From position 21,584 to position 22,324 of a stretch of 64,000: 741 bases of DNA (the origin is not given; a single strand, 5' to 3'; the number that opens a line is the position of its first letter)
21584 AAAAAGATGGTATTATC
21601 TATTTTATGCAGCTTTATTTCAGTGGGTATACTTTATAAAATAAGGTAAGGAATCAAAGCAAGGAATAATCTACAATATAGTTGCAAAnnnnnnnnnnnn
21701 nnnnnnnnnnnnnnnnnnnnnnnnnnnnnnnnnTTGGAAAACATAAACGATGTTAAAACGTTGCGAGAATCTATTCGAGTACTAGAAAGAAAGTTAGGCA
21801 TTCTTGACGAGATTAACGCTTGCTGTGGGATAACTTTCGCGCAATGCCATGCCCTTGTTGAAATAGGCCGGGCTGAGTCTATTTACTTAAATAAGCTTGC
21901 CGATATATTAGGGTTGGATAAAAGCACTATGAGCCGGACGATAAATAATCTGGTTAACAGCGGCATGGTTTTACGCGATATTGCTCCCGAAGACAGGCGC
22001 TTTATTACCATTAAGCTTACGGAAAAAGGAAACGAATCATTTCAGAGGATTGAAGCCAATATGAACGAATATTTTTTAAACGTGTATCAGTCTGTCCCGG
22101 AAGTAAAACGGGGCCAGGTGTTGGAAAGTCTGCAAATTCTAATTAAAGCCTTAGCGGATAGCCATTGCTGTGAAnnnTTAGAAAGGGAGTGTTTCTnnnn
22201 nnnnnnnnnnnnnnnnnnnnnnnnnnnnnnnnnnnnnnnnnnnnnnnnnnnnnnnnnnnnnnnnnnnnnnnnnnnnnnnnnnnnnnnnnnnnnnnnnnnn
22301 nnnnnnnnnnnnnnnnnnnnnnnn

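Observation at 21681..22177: MarR-type regulator with a C-terminal Cys-Cys and a palindromic operator directly upstream of hgcA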

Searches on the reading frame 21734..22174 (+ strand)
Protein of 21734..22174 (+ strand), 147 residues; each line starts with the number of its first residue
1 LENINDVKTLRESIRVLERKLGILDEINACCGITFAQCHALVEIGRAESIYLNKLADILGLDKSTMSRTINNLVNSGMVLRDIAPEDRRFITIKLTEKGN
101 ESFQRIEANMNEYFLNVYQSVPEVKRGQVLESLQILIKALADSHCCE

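Call 6: search_protein_families(library=pfam, proteins=[window:21734-22174:+], max_evalue=0.01)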
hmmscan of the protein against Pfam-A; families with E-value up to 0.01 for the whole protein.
window:21734-22174:+ (147 aa): 9 families
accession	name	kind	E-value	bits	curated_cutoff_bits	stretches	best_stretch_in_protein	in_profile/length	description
PF01047.28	MarR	-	2.8e-11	43.6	24.6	1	33-89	1-57/59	MarR family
PF12802.13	MarR_2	-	4.5e-11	43.2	27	1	32-89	2-60/61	MarR family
PF22381.2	Staph_reg_Sar_Rot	-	8e-07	29.5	27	1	31-106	10-85/85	Transcriptional regulator SarA/Rot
PF13463.12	HTH_27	-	5e-06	27.1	22.2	1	46-99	15-68/68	Winged helix DNA-binding domain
PF13601.12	HTH_34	-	4.1e-05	24.1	27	1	47-113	12-79/80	Winged helix DNA-binding domain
PF12840.13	HTH_20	-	0.00024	21.4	27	1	46-79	15-48/51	Helix-turn-helix domain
PF09339.16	HTH_IclR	-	0.00031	20.9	22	1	52-82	21-51/52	IclR helix-turn-helix domain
PF13412.12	HTH_24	-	0.0005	20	21.9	0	53-79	21-47/48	Winged helix-turn-helix DNA-binding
PF13545.12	HTH_Crp_2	-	0.0032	17.8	27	1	54-81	27-55/70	Crp-like helix-turn-helix domain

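Call 7: search_protein_families(library=ncbifam, proteins=[window:21734-22174:+], max_evalue=0.01)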
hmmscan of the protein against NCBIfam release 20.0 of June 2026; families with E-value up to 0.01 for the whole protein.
window:21734-22174:+ (147 aa): 23 families
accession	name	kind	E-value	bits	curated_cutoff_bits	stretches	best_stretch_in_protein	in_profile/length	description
NF045593.1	bilirub_TF_BilQ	equivalog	1.3e-12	47.6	125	1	32-137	27-132/135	bilirubin utilization transcriptional regulator BilQ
NF008565.1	PRK11512.1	equivalog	1.9e-08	34.4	240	1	6-101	10-106/144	multiple antibiotic resistance transcriptional regulator MarR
TIGR02337.1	HpaR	equivalog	5.5e-08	32.7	121.2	1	37-134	30-127/130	homoprotocatechuate degradation operon regulator HpaR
NF002926.0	PRK03573.1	equivalog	1.5e-07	31.4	120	1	53-126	50-123/144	transcriptional regulator SlyA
NF050133.1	TransRegFabT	equivalog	1.6e-07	31.7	200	1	33-105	27-99/138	fatty acid biosynthesis transcriptional regulator FabT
NF053606.1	Sta1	subfamily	2.9e-07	30.5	80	1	18-88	3-73/100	Sta1 family transcriptional regulator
NF053814.1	teico_TcaR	equivalog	3.3e-07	30.5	170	1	23-135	26-140/151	MarR family transcriptional regulator TcaR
NF053777.1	Saro0803TransReg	equivalog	5.4e-07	29.4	200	1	31-111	33-113/140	Saro_0803 family transcriptional regulator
NF052438.1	TransRegRv0880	equivalog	3.2e-06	27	220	1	31-138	30-137/143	Rv0880 family HTH-type transcriptional regulator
NF040939.2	trans_reg_lrs14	equivalog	3.6e-06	26.9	90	1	19-86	5-73/103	Lrs14 family HTH-type transcriptional regulator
NF041230.1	BagL_FevM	exception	6e-06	26.4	230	1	36-136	41-141/145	MarR family transcriptional regulator BagL/FevM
TIGR01889.1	Staph_reg_Sar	paralog_domain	8.8e-06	26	62.6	1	26-113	16-107/109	staphylococcal accessory regulator family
NF052638.1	TransRegOhrRVib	equivalog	6e-05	22.8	200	1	32-105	34-107/141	transcriptional regulator OhrR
NF008122.0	PRK10870.1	equivalog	0.00011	21.9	157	1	43-132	65-153/176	transcriptional repressor MprA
NF047395.1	TransRegLtdR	equivalog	0.00033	20.4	250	1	64-127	80-142/166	transcriptional regulator LdtR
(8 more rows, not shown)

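Call 8: find_homologous_proteins(query=window:21734-22174:+, max_evalue=0.00001)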
Query window:21734-22174:+ (147 aa): 820 proteins with E <= 0.00001 among 834 candidates; the best 120 are listed.
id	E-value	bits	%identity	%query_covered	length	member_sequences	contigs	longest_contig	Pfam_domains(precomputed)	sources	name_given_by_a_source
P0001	7.6e-89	313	99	100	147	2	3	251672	PF01047.29,PF13463.13,PF12802.14,PF22381.3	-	-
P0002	1.9e-74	266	85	100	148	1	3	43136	PF01047.29,PF12802.14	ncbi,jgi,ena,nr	ncbi:MAG: transcriptional regulator, MarR family protein [Firmicutes bacterium]|nr:transcriptional r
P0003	4.3e-73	262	82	99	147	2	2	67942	PF01047.29,PF13463.13,PF12802.14,PF22381.3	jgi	-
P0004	5.7e-65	235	75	100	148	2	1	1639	PF01047.29,PF13463.13,PF12802.14,PF22381.3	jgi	jgi:DNA-binding MarR family transcriptional regulator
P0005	1.3e-59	218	69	100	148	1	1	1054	PF01047.29,PF12840.14,PF13463.13,PF12802.14,PF22381.3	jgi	jgi:DNA-binding MarR family transcriptional regulator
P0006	1.3e-59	218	68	100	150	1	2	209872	PF01047.29,PF13463.13,PF12802.14,PF22381.3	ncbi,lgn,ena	-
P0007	7.4e-59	215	71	97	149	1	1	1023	PF01047.29,PF13463.13,PF12802.14,PF22381.3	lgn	-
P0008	8.4e-59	215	67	97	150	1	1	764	PF01047.29,PF13463.13,PF12802.14,PF22381.3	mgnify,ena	mgnify:CR=1 FL=1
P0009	1.4e-57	211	67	100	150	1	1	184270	PF01047.29,PF13463.13,PF09339.17,PF12802.14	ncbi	-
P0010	1.4e-57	211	69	99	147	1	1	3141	PF01047.29,PF13463.13,PF12802.14,PF22381.3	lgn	-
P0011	2.0e-55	204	64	100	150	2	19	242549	PF01047.29,PF12840.14,PF13463.13,PF09339.17,PF12802.14,PF22381.3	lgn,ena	-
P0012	3.9e-55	203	66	96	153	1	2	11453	PF01047.29,PF09339.17,PF12802.14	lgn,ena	-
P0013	5.7e-55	203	63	100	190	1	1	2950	PF01047.29,PF13463.13,PF09339.17,PF12802.14,PF22381.3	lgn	-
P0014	8.1e-55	202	62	100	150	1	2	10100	PF01047.29,PF13463.13,PF09339.17,PF12802.14,PF22381.3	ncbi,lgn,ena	-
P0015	1.3e-54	202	63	100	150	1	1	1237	PF01047.29,PF12840.14,PF13463.13,PF09339.17,PF12802.14,PF22381.3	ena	-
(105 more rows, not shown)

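Call 16: find_related_loci(query=A1, collection=genome_contigs, flank=7000)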
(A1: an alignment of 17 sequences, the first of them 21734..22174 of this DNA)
Query A1 (147 aa) in genome_contigs; peptide patterns used: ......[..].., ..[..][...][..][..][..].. (x = any residue, [..] = any of these).
235 stretches matched a pattern; 223 encode a relative of the query (tblastn E <= 1e-3); the best 80 are kept; 80 distinct loci.
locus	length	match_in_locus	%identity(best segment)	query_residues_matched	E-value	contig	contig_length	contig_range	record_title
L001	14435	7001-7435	82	3-147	2e-79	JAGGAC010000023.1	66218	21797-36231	MAG: Bacillota bacterium isolate CTSoil_080 scaffold_466, whole genome shotgun sequence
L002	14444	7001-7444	68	1-147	5e-66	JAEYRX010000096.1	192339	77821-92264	MAG: Bacillota bacterium isolate OH_CBB_75 k127_1536609, whole genome shotgun sequence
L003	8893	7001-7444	64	1-147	2e-61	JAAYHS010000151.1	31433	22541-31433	MAG: Bacillota bacterium isolate AS09scLD_40 233914_AS09, whole genome shotgun sequence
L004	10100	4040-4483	62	1-147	8e-61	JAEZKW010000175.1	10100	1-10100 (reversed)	MAG: Bacillota bacterium isolate OH_CDB_50 k127_1656917, whole genome shotgun sequence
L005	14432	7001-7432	61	5-147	1e-59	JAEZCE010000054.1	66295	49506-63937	MAG: Bacillota bacterium isolate OH_CBrB_22 k127_3811635, whole genome shotgun sequence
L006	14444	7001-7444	66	1-147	1e-58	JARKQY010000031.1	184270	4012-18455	MAG: Bacillota bacterium isolate Reactor_metabat.58 k141_76607, whole genome shotgun sequence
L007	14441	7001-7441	62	1-146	4e-58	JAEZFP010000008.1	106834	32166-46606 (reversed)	MAG: Bacillota bacterium isolate OH_CBrB_56 k127_3073316, whole genome shotgun sequence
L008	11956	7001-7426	63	5-146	9e-58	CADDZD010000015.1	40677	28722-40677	Clostridia bacterium isolate 25 genome assembly, contig: NODE_502_length_40677_cov_59.647004, whole genome shotgun seque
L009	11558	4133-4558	63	5-146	2e-57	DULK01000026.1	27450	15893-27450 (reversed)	MAG TPA_asm: Syntrophomonadaceae bacterium isolate AS04akNAM_112 13061_AS04, whole genome shotgun sequence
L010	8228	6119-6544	63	6-146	2e-56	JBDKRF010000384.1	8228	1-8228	MAG: Clostridiaceae bacterium isolate 5_bin.189 c_000001727726, whole genome shotgun sequence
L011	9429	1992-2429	62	1-145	1e-56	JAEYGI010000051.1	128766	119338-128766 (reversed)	MAG: Bacillota bacterium isolate OH_HFB_283 k127_2246302, whole genome shotgun sequence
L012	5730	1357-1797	61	1-146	7e-56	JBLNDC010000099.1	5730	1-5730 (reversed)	MAG: Bacteroidota bacterium isolate MAG109 PRJNA950955_bin18_renamed_98, whole genome shotgun sequence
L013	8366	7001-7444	62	1-147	2e-55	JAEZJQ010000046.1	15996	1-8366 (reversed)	MAG: Bacillota bacterium isolate OH_CDB_241 k127_226152, whole genome shotgun sequence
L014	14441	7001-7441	58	1-146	1e-55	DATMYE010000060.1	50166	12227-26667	MAG TPA_asm: Clostridia bacterium isolate SMAG_U13138 k141_133606, whole genome shotgun sequence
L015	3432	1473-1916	58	1-147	2e-55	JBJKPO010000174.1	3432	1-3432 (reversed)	MAG: Bacillota bacterium isolate Bin_124 S1Ck127_596642_flag_0_multi_4.9879_len_3432, whole genome shotgun sequence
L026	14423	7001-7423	60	1-140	6e-53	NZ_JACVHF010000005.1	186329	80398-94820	Heliobacterium chlorum strain DSM 3682 NODE_5_length_186329_cov_12.4765, whole genome shotgun sequence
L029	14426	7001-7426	61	1-141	3e-52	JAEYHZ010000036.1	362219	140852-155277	MAG: Bacillota bacterium isolate OH_HFB_338 k127_2141567, whole genome shotgun sequence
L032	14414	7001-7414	58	10-146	2e-51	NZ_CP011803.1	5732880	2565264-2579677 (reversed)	Clostridium carboxidivorans P7 chromosome, complete genome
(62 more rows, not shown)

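Call 25: search_solved_structures(query=A1, max_evalue=0.001, show_alignments=2)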
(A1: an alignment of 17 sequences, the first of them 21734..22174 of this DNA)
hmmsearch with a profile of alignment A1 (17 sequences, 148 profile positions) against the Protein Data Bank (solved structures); distinct sequences matched with E-value up to 0.001: 80 (the best 60 are shown).
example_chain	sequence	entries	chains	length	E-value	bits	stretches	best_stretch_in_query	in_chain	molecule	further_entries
2eth_A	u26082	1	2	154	1.6e-12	50.7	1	51-143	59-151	transcriptional regulator, putative, Mar family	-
3s2w_A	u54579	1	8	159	2.1e-12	50.4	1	33-139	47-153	Transcriptional regulator, MarR family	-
3cjn_A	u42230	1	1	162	5.4e-11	45.8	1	28-142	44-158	Transcriptional regulator, MarR family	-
3e6m_A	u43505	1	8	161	5.6e-11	45.7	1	49-137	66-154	MarR family Transcriptional regulator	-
3nrv_A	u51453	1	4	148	2.8e-10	43.4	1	12-134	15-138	Putative transcriptional regulator (MarR/EmrR family)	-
7el2_A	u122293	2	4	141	8.9e-10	41.8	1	20-137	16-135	Homoprotocatechuate degradation operon regulator HpaR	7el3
3boq_A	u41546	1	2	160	1e-09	41.6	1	5-134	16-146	Transcriptional regulator, MarR family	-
7kym_A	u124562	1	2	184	2.8e-09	40.2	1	49-144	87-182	MarR family transcriptional regulator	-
3bpv_A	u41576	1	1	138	3.8e-09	39.8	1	33-126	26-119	Transcriptional regulator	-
3bpx_A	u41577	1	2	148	4.2e-09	39.6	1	32-126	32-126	Transcriptional regulator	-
4xrf_A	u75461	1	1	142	8.4e-09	38.6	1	32-135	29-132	Transcriptional regulator, MarR family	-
2nyx_A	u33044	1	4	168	1e-08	38.4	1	33-140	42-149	Probable transcriptional regulatory protein, Rv1404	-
3oop_A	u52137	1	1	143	1.3e-08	38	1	22-134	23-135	Lin2960 protein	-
4mnu_A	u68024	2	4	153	3.5e-08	36.6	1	8-111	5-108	SlyA-like transcription regulator | MarR family transcriptional regulator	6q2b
2fbi_A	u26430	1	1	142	8.3e-08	35.4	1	48-137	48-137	probable transcriptional regulator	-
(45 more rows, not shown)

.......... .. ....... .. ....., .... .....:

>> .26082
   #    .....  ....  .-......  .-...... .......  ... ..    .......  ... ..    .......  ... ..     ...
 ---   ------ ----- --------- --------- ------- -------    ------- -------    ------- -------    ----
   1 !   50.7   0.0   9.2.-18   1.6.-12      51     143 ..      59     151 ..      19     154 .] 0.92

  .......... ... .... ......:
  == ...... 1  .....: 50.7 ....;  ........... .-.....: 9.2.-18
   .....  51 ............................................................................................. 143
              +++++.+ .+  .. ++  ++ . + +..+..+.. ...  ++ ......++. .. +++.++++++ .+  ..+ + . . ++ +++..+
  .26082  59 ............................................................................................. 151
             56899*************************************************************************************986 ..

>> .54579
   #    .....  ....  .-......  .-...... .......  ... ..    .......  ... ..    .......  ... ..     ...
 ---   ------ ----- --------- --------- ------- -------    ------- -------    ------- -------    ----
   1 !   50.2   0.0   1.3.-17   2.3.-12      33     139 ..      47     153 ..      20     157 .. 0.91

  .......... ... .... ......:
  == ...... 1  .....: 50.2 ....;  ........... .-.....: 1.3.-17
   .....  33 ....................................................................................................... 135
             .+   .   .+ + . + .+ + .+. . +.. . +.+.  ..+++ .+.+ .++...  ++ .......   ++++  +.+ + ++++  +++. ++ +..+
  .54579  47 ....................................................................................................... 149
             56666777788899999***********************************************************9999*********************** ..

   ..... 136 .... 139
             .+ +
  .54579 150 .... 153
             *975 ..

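Call 28: search_protein_families(library=ncbifam, proteins=[L032:7408-8247:+, L007:7477-8160:+, L032:8271-8774:+, L029:7635-8105:+, L026:7473-8087:+], max_evalue=0.00001)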
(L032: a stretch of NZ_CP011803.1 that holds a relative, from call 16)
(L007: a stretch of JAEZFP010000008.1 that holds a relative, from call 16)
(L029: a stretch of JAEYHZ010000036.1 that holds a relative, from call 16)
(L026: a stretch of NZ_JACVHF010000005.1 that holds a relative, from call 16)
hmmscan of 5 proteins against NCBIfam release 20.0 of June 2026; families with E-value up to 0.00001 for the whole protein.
L032:7408-8247:+ (280 aa): 33 families (the best 25 are shown)
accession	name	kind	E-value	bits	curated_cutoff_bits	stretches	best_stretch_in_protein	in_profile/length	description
NF008823.0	PRK11873.1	subfamily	7.3e-89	297.9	263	1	10-279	4-267/272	arsenite methyltransferase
NF041537.1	ArsM_AhpD_UU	exception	2.3e-52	177.9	510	1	25-235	18-228/345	arsenite methyltransferase/AhpD domain selenoprotein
NF047649.1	MTase_UXPK_star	exception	3.9e-51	173.7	460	1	26-235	22-229/283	methyltransferase/UXPK-star double selenoprotein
NF041536.1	ArsM_DUF2284_UU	exception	1e-50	172.5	575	1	23-235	16-228/459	arsenite methyltransferase/DUF2284 domain selenoprotein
NF040538.1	methyl_ArsM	equivalog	1e-43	149.9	500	2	149-246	168-267/356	arsinothricin biosynthesis methyltransferase ArsM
NF038099.1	AsSugarArsM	exception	5.6e-30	104.6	400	1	61-240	36-224/321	arsenosugar biosynthesis arsenite methyltransferase ArsM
NF045667.1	MTase_DVU1556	equivalog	6.7e-25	87.8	155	1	78-231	17-162/213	DVU_1556 family methyltransferase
NF040539.1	AST_met_ArsM_2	exception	2.4e-24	86.6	240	1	85-236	58-212/262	putative arsinothricin biosynthesis methyltransferase ArsM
NF001244.0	PRK00216.1-5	equivalog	3e-19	69.2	216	1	79-191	44-157/236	bifunctional demethylmenaquinone methyltransferase/2-methoxy-6-polyprenyl-1,4-benzoquinol methylase UbiE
TIGR01934.1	MenG_MenH_UbiE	subfamily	4.4e-19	68.7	158.35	1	79-194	35-148/223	ubiquinone/menaquinone biosynthesis methyltransferase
TIGR02072.1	BioC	equivalog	2.8e-17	63.3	184.95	1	84-232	35-174/244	malonyl-ACP O-methyltransferase BioC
NF043040.1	corrin_prot_MT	hypoth_equivalog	6.8e-16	58.4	180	1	80-212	38-172/216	corrinoid protein-associated methyltransferase CpaM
NF001240.0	PRK00216.1-1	equivalog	2.3e-15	56.3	378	1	78-189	58-170/251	bifunctional demethylmenaquinone methyltransferase/2-methoxy-6-polyprenyl-1,4-benzoquinol methylase UbiE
NF001243.0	PRK00216.1-4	equivalog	3.1e-15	56.1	235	1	81-187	45-151/237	demethylmenaquinone methyltransferase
TIGR02752.1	MenG_heptapren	equivalog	1.2e-14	54.5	419.85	1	80-189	42-151/231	demethylmenaquinone methyltransferase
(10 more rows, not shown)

L007:7477-8160:+ (228 aa): 21 families
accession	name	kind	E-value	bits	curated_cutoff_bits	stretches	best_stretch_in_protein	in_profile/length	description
NF045667.1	MTase_DVU1556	equivalog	1.7e-19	70.1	155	1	44-166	8-128/213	DVU_1556 family methyltransferase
NF001241.0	PRK00216.1-2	equivalog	7.3e-18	65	327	1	26-170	16-160/231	demethylmenaquinone methyltransferase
TIGR01934.1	MenG_MenH_UbiE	subfamily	5.7e-17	61.8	158.35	1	27-169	5-153/223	ubiquinone/menaquinone biosynthesis methyltransferase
TIGR02072.1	BioC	equivalog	3.8e-16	59.6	184.95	1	63-170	39-145/244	malonyl-ACP O-methyltransferase BioC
NF001244.0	PRK00216.1-5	equivalog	1.7e-15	57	216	1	26-170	13-166/236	bifunctional demethylmenaquinone methyltransferase/2-methoxy-6-polyprenyl-1,4-benzoquinol methylase UbiE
NF008823.0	PRK11873.1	subfamily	3.5e-13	49.7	263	1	52-160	71-184/272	arsenite methyltransferase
NF043040.1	corrin_prot_MT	hypoth_equivalog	1e-12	48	180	1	58-159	41-149/216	corrinoid protein-associated methyltransferase CpaM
NF047649.1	MTase_UXPK_star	exception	2.6e-12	46.4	460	1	51-160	70-184/283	methyltransferase/UXPK-star double selenoprotein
NF001240.0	PRK00216.1-1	equivalog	3.7e-12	45.8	378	1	27-163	29-174/251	bifunctional demethylmenaquinone methyltransferase/2-methoxy-6-polyprenyl-1,4-benzoquinol methylase UbiE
NF007610.0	PRK10258.1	equivalog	4.8e-12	45.7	342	1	64-166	48-147/251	malonyl-ACP O-methyltransferase BioC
NF041537.1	ArsM_AhpD_UU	exception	5.2e-12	45.2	510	1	53-160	71-183/345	arsenite methyltransferase/AhpD domain selenoprotein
TIGR01983.1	UbiG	equivalog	5.4e-12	45.5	102.95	1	37-168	28-162/228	bifunctional 2-polyprenyl-6-hydroxyphenol methylase/3-demethylubiquinol 3-O-methyltransferase UbiG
NF052510.1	methyltran_MpqE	exception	3.3e-11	43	335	1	49-169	37-163/234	methyl-plastoquinone biosynthesis methyltransferase MpqE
NF001243.0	PRK00216.1-4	equivalog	8.9e-10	38.3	235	1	44-160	33-154/237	demethylmenaquinone methyltransferase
TIGR02752.1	MenG_heptapren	equivalog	2.7e-09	36.9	419.85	1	49-161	36-153/231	demethylmenaquinone methyltransferase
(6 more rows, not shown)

L032:8271-8774:+ (168 aa): 8 families
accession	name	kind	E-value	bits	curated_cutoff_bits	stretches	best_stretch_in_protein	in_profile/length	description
NF040503.1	resist_ArsN1a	equivalog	5.8e-41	139.9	170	1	10-160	4-157/159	arsinothricin resistance N-acetyltransferase ArsN1 family A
NF040504.1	resist_ArsN1b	equivalog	1.2e-21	77.2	210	1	9-157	3-154/159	arsinothricin resistance N-acetyltransferase ArsN1 family B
NF040502.1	PPT_acetyltrans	equivalog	5.8e-16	58.7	300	1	6-161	9-167/183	phosphinothricin N-acetyltransferase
TIGR01575.1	rimI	equivalog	1.1e-09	38.5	86.4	1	44-143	26-120/132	ribosomal protein S18-alanine N-acetyltransferase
NF007025.1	PRK09491.1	equivalog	6.5e-08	32.6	173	1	82-158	66-141/145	ribosomal protein S18-alanine N-acetyltransferase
NF043067.1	AAC_6p_group_E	equivalog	4.2e-07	29.9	140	1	83-138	75-130/140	aminoglycoside 6'-N-acetyltransferase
NF007527.0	PRK10140.1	equivalog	9.3e-07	28.8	236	1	11-160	10-160/162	N-acetyltransferase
NF033150.1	AAC_6p_A49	exception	9e-06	25.5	410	1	20-162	20-158/184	aminoglycoside 6'-N-acetyltransferase AacA49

L029:7635-8105:+ (157 aa): 3 families
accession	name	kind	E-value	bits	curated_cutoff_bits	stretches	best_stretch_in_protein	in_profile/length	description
TIGR01909.1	C_GCAxxG_C_C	subfamily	1.7e-23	83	47.4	1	17-146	1-120/120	C-GCAxxG-C-C family (seleno)protein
NF045669.1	DVU1555_fam_CGA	exception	5.3e-17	61.8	103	1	15-147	12-137/140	DVU_1555 family C-GCAxxG-C-C protein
NF045501.1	HUGP_GUXX-star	exception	5.3e-14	52.3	325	1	11-148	16-154/236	HUGP/GUXX-star fusion selenoprotein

L026:7473-8087:+ (205 aa): 32 families (the best 25 are shown)
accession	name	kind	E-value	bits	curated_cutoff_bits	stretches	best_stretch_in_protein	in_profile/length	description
TIGR02072.1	BioC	equivalog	2.4e-20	73.4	184.95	1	42-148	38-145/244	malonyl-ACP O-methyltransferase BioC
NF045667.1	MTase_DVU1556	equivalog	6.1e-20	71.6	155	1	28-144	12-128/213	DVU_1556 family methyltransferase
NF001241.0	PRK00216.1-2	equivalog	2.5e-19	69.8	327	1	6-148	16-160/231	demethylmenaquinone methyltransferase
TIGR01934.1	MenG_MenH_UbiE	subfamily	6.6e-18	64.8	158.35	1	5-146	3-152/223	ubiquinone/menaquinone biosynthesis methyltransferase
NF001244.0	PRK00216.1-5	equivalog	1e-16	61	216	1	5-146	12-164/236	bifunctional demethylmenaquinone methyltransferase/2-methoxy-6-polyprenyl-1,4-benzoquinol methylase UbiE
NF043040.1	corrin_prot_MT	hypoth_equivalog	1.3e-13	50.9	180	1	33-137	35-149/216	corrinoid protein-associated methyltransferase CpaM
TIGR01983.1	UbiG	equivalog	4.5e-13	49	102.95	1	14-142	25-158/228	bifunctional 2-polyprenyl-6-hydroxyphenol methylase/3-demethylubiquinol 3-O-methyltransferase UbiG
NF007610.0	PRK10258.1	equivalog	6.8e-13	48.5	342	1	41-146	45-149/251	malonyl-ACP O-methyltransferase BioC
NF001243.0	PRK00216.1-4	equivalog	1.3e-12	47.6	235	1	5-139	11-155/237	demethylmenaquinone methyltransferase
NF052510.1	methyltran_MpqE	exception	1.3e-12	47.6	335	1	29-148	37-164/234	methyl-plastoquinone biosynthesis methyltransferase MpqE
NF008823.0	PRK11873.1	subfamily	3.2e-12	46.5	263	1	33-138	72-184/272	arsenite methyltransferase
TIGR02752.1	MenG_heptapren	equivalog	1.7e-11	44.1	419.85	1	6-140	10-154/231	demethylmenaquinone methyltransferase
NF041537.1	ArsM_AhpD_UU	exception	2e-11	43.3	510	1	31-138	69-183/345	arsenite methyltransferase/AhpD domain selenoprotein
NF001240.0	PRK00216.1-1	equivalog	2.2e-11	43.3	378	1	5-146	27-179/251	bifunctional demethylmenaquinone methyltransferase/2-methoxy-6-polyprenyl-1,4-benzoquinol methylase UbiE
NF047649.1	MTase_UXPK_star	exception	1.1e-09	37.7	460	1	31-138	70-184/283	methyltransferase/UXPK-star double selenoprotein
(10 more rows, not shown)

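Call 39: predict_structure(alignment_id=A1)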
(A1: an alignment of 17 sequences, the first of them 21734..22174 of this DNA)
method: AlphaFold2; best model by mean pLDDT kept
length: 147 residues; sequences in the alignment: 17
mean_pLDDT: 86.5   pTM: 0.78
mean pLDDT of the five models: 86.5, 86.5, 85.7, 85.4, 85.1
residues with pLDDT >= 90: 83; 70-90: 49; 50-70: 11; < 50: 4
segments of 3 or more residues with pLDDT < 50: none
pLDDT, mean of each block of 10 residues (from residue 1): 80 89 65 82 94 90 88 94 79 95 92 93 94 92 63
secondary structure, 60 per line:
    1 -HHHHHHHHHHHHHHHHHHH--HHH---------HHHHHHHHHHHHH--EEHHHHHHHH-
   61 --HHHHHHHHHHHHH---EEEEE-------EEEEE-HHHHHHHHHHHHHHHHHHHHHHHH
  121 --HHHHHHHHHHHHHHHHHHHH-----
elements in order: H2-20 H35-47 H52-59 H63-75 E79-83 E91-95 H97-120 H123-142

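Call 43: fold_search(model_id=the predicted structure, library=pdb)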
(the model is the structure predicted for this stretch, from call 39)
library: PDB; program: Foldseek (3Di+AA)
matches with E <= 10: 1735; with E <= 0.001: 232
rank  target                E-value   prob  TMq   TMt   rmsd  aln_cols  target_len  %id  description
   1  4yif_B                5.4e-07  1.00  0.59  0.61   7.7       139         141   22  Crystal structure of Rv0880 (released 2015-06-10)
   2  3bpx_B                6.0e-07  1.00  0.63  0.67   6.4       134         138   27  Crystal Structure of MarR (released 2008-05-20)
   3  1s3j_A                1.4e-06  1.00  0.59  0.60   5.7       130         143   20  X-ray crystal structure of YusO protein from Bacillus subtilis (released 2004-04-13)
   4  4yif_C                1.8e-06  1.00  0.59  0.62   4.8       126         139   23  Crystal structure of Rv0880 (released 2015-06-10)
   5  7el3_B                2.0e-06  1.00  0.63  0.68   5.9       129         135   24  Crystal structure of HpaR-DNA complex from Acinetobacter baumannii (released 2022-01-19)
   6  3bpv                  2.3e-06  1.00  0.60  0.63   6.6       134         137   25  Crystal Structure of MarR (released 2008-05-20)
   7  3bpx_A                2.4e-06  1.00  0.61  0.61   6.5       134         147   27  Crystal Structure of MarR (released 2008-05-20)
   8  5h3r_B                2.6e-06  1.00  0.58  0.60   6.6       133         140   22  Crystal Structure of mutant MarR C80S from E.coli complexed with operator DNA (released 2017-08-02)
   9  3voe_A                2.9e-06  1.00  0.57  0.61   6.3       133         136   22  Crystal Structure of wild type MarR (apo form) from E.coli (released 2013-03-06)
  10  6jbx_B                4.6e-06  1.00  0.70  0.72   6.4       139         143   19  Crystal structure of Streptococcus pneumoniae FabT in complex with DNA (released 2019-07-24)
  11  2nnn_C                4.6e-06  1.00  0.58  0.64   6.4       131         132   19  Crystal structure of probable transcriptional regulator from Pseudomonas aeruginosa (released 2006-11-21)
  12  1lj9_B                4.8e-06  1.00  0.66  0.68   4.4       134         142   24  The crystal structure of the transcriptional regulator SlyA (released 2003-01-21)
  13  8zde_A                6.1e-06  1.00  0.61  0.64   6.0       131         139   18  Crystal structure of HsmR with DNA bound (released 2025-11-05)
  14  1lj9_A                6.4e-06  1.00  0.65  0.66   2.3       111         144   23  The crystal structure of the transcriptional regulator SlyA (released 2003-01-21)
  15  3vod_A                6.8e-06  1.00  0.60  0.64   4.6       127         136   23  Crystal Structure of mutant MarR C80S from E.coli (released 2013-03-06)
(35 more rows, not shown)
